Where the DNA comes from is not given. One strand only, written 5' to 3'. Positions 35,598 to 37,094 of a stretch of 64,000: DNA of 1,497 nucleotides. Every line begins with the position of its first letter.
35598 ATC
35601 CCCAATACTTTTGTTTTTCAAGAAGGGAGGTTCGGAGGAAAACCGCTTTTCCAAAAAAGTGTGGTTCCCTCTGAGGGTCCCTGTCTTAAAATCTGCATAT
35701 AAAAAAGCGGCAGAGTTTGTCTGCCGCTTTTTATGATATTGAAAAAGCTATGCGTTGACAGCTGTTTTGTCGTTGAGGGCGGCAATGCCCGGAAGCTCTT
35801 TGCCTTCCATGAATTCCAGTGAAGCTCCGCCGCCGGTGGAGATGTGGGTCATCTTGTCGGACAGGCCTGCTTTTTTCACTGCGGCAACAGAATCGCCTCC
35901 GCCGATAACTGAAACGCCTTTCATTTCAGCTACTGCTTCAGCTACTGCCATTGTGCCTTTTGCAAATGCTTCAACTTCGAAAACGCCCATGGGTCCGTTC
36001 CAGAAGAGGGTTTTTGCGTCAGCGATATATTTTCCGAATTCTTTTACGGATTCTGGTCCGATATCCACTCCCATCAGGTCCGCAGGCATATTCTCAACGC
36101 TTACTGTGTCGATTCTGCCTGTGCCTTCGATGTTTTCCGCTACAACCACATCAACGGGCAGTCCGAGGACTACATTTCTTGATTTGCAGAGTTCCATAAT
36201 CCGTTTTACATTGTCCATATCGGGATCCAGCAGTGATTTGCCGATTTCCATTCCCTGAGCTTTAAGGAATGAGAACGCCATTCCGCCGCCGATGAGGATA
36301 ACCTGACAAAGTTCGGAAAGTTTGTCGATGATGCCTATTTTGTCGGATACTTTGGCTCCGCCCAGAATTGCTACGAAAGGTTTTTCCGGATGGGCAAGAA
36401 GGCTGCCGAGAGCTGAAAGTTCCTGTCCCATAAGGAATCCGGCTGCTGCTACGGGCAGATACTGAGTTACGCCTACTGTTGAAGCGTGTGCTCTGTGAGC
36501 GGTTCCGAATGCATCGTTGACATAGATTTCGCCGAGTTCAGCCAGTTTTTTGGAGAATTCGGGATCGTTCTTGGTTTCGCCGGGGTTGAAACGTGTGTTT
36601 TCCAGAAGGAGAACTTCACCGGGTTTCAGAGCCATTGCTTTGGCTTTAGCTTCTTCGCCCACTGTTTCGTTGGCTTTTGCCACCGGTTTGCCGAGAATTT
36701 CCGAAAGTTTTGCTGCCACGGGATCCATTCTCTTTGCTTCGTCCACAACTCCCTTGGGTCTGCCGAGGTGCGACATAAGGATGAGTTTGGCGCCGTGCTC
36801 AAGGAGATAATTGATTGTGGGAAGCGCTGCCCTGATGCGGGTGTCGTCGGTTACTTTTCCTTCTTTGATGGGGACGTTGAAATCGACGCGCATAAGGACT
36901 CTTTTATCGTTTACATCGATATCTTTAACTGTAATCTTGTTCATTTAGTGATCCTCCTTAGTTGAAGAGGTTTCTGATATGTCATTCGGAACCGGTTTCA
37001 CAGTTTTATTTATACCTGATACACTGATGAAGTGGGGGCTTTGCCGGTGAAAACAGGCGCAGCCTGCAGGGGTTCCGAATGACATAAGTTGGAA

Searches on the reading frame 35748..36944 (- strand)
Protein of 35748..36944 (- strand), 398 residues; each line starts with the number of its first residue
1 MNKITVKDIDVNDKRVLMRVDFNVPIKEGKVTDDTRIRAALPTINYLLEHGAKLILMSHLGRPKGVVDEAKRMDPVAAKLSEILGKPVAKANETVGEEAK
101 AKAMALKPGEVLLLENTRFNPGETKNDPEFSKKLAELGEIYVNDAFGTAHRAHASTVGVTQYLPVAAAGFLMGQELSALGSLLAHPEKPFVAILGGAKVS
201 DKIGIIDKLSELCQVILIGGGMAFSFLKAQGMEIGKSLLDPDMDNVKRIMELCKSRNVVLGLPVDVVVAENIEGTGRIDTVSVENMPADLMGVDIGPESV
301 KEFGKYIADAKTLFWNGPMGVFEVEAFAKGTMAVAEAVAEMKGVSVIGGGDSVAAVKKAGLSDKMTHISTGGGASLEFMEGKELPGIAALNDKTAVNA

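Call 11: search_protein_families(library=ncbifam, proteins=[window:35748-36944:-])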
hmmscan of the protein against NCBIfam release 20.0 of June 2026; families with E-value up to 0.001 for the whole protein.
window:35748-36944:- (398 aa): 1 family
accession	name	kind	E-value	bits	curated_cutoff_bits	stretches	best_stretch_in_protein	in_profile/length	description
NF010569.0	PRK13962.1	equivalog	8e-171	569.4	883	1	1-394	1-395/645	bifunctional phosphoglycerate kinase/triosephosphate isomerase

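Call 13: find_encoding_contigs(protein=window:35748-36944:-, flank=10000, max_places=6)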
Protein window:35748-36944:- (398 aa): 2 contigs read that carry it; 2 places shown.
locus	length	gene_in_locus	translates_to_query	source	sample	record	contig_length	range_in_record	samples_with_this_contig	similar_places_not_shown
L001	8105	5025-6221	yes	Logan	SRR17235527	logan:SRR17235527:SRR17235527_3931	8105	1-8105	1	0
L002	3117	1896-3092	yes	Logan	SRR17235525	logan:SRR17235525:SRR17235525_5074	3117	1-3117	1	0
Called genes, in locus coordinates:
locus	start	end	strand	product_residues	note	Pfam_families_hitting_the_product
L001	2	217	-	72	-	?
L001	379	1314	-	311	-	PF01479:S4 (weak), PF00849:PseudoU_synth_2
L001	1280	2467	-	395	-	PF00919:UPF0004, PF04055:Radical_SAM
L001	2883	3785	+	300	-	PF10298:WhiA_N (faint), PF14527:LAGLIDADG_WhiA, PF02650:HTH_WhiA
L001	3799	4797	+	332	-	PF00044:Gp_dh_N, PF02800:Gp_dh_C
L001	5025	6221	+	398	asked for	PF00162:PGK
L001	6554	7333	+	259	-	PF02527:GidB, PF05175:MTS (weak)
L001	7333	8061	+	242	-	PF12945:PilZNR (faint), PF07238:PilZ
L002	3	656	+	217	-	?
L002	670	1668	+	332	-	PF00044:Gp_dh_N, PF02800:Gp_dh_C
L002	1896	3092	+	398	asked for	PF00162:PGK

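Call 14: find_homologous_proteins(query=window:35748-36944:-, max_evalue=1e-50)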
Query window:35748-36944:- (398 aa): 8000 proteins with E <= 1e-50 among 8000 candidates; the best 120 are listed.
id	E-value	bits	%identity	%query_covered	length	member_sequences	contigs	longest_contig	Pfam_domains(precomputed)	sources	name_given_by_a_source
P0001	3.8e-253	857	100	100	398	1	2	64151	PF00162.25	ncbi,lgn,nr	ncbi:MAG: phosphoglycerate kinase [Firmicutes bacterium]|nr:phosphoglycerate kinase [Bacillota bacte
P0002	2.5e-247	838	97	100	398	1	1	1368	PF00162.25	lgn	-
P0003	2.3e-185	634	72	99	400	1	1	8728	PF00162.25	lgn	-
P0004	2.7e-185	634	73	100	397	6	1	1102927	PF00162.25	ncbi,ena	-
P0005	3.4e-181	620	72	99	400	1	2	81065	PF00162.25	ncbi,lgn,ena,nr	ncbi:MAG: phosphoglycerate kinase [Candidatus Eremiobacteraeota bacterium]|nr:phosphoglycerate kinas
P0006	9.5e-181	619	71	100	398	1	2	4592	PF00162.25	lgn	-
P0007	5.8e-178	610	71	100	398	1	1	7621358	PF00162.25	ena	-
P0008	1.3e-176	605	71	100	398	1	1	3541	PF00162.25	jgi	-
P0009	1.8e-176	605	69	99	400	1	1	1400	PF00162.25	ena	-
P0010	3.4e-176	604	69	99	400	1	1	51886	PF00162.25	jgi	-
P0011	9.5e-171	586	67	100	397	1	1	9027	PF00162.25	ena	-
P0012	2.2e-170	585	67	100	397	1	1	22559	PF00162.25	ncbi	-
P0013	1.3e-167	576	69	98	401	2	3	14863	PF00162.25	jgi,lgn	jgi:phosphoglycerate kinase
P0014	2.3e-164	565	66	100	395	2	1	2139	PF00162.25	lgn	-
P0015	8.7e-163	560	64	100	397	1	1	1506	PF00162.25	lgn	-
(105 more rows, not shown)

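Call 37: find_encoding_contigs(protein=P0004, flank=10000, max_places=2)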
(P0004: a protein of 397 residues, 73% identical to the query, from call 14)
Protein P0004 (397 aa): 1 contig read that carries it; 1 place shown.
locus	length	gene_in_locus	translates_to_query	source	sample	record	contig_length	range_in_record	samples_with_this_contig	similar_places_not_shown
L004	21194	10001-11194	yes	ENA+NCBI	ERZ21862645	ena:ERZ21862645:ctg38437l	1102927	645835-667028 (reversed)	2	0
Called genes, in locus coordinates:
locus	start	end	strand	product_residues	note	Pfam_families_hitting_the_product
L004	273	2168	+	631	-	PF01627:Hpt, PF07194:P2, PF02895:H-kinase_dim (weak), PF01584:CheW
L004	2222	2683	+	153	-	PF13690:CheX, PF04509:CheC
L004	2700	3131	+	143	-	PF00072:Response_reg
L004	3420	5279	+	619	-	PF00072:Response_reg, PF00989:PAS (faint), PF08447:PAS_3, PF08448:PAS_4 (weak), PF13188:PAS_8 (weak), PF13426:PAS_9 (weak), PF00512:HisKA, PF02518:HATPase_c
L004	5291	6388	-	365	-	PF01590:GAF, PF13185:GAF_2, PF13492:GAF_3, PF13487:HD_5, PF01966:HD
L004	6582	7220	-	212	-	-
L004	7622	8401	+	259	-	PF14527:LAGLIDADG_WhiA, PF02650:HTH_WhiA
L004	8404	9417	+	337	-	PF00044:Gp_dh_N, PF02800:Gp_dh_C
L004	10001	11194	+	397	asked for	PF00162:PGK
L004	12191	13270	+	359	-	-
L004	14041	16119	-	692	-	PF07715:Plug, PF25183:OMP_b-brl_4 (faint), PF00593:TonB_dep_Rec_b-barrel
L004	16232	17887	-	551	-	PF13103:TonB_2 (weak), PF03544:TonB_C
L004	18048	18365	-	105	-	-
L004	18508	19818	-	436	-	PF01694:Rhomboid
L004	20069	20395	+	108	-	-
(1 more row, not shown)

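Call 38: find_encoding_contigs(protein=P0005, flank=10000, max_places=2)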
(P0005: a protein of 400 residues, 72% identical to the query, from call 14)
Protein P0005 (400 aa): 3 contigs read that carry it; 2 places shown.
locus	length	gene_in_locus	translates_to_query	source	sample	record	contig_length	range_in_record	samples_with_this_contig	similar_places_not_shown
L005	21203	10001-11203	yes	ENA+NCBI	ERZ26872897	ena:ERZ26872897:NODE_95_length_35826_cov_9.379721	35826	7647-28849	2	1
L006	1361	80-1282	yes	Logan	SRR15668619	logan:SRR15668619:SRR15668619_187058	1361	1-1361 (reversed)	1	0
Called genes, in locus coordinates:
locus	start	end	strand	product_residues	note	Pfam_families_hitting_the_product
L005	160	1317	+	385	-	PF13439:Glyco_transf_4, PF13579:Glyco_trans_4_4, PF00534:Glycos_transf_1, PF13692:Glyco_trans_1_4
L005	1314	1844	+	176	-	PF02572:CobA_CobO_BtuR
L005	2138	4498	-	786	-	PF01564:Spermine_synth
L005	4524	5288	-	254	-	-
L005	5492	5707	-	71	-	-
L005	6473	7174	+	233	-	-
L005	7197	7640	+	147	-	PF02861:Clp_N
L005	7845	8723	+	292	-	PF10298:WhiA_N (faint), PF14528:LAGLIDADG_3 (faint), PF14527:LAGLIDADG_WhiA, PF02650:HTH_WhiA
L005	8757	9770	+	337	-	PF00044:Gp_dh_N, PF02800:Gp_dh_C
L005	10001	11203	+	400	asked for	PF00162:PGK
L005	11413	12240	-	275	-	-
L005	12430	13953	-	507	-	PF14238:DUF4340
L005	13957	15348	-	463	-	PF23357:DUF7088, PF09822:ABC_transp_aux, PF23355:IFT52_GIFT (weak)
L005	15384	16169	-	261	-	PF12679:ABC2_membrane_2, PF12730:ABC2_membrane_4 (weak), PF12698:ABC2_membrane_3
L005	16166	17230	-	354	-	PF00005:ABC_tran, PF13304:AAA_21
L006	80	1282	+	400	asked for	PF00162:PGK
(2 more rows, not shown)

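Call 39: find_encoding_contigs(protein=P0007, flank=10000, max_places=2)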
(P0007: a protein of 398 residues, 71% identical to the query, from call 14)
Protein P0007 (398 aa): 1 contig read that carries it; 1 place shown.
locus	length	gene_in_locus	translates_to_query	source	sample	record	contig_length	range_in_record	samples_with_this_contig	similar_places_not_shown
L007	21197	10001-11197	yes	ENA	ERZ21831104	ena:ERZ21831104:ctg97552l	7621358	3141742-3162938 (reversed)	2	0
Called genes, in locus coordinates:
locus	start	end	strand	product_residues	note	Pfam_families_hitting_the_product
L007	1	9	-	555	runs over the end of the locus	PF05157:MshEN, PF00437:T2SSE, PF13555:AAA_29 (faint)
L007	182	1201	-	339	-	PF11104:PilM_2, PF14450:FtsA (faint)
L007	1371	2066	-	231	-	PF00106:adh_short, PF01370:Epimerase (faint), PF13561:adh_short_C2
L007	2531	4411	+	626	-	PF01627:Hpt, PF07194:P2, PF02895:H-kinase_dim (weak), PF01584:CheW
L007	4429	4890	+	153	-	PF13690:CheX, PF04509:CheC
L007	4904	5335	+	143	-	PF00072:Response_reg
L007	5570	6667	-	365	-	PF01590:GAF, PF13185:GAF_2, PF13492:GAF_3, PF13487:HD_5, PF01966:HD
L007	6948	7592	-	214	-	-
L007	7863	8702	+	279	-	PF10298:WhiA_N (faint), PF14527:LAGLIDADG_WhiA, PF02650:HTH_WhiA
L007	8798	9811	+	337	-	PF00044:Gp_dh_N, PF02800:Gp_dh_C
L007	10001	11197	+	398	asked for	PF00162:PGK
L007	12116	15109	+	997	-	PF12796:Ank_2, PF13637:Ank_4, PF00023:Ank, PF13857:Ank_5, PF00023:Ank, PF13637:Ank_4, PF12796:Ank_2, PF12796:Ank_2, +11 more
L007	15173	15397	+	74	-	-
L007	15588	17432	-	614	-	PF05448:AXE1 (weak), PF02129:Peptidase_S15 (faint), PF00561:Abhydrolase_1 (faint), PF20434:BD-FAE, PF00326:Peptidase_S9, PF01738:DLH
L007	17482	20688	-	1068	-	PF16561:AMPK1_CBM (faint), PF03714:PUD, PF02922:CBM_48, PF00128:Alpha-amylase, PF11852:Pullul_strch_C (weak), PF21653:pulA_all-beta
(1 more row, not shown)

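Call 90: list_cluster_members(proteins=[P0163, P0001])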
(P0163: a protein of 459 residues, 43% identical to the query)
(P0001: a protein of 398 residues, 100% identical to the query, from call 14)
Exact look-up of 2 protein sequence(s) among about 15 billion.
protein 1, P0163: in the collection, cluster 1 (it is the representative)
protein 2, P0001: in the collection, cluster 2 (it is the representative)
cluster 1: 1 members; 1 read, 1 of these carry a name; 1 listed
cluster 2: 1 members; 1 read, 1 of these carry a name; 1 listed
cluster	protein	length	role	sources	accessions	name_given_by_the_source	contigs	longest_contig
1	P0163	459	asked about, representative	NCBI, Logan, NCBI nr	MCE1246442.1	MAG: IS4 family transposase [Firmicutes bacterium] | IS4 family transposase [Bacillota bacterium]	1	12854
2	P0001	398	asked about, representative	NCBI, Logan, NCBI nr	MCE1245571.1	MAG: phosphoglycerate kinase [Firmicutes bacterium] | phosphoglycerate kinase [Bacillota bacterium]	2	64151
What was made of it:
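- Its NCBI accession MCE1246442.1 is 871 numbers from the window's PGK, MCE1245571.1 (call 90).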
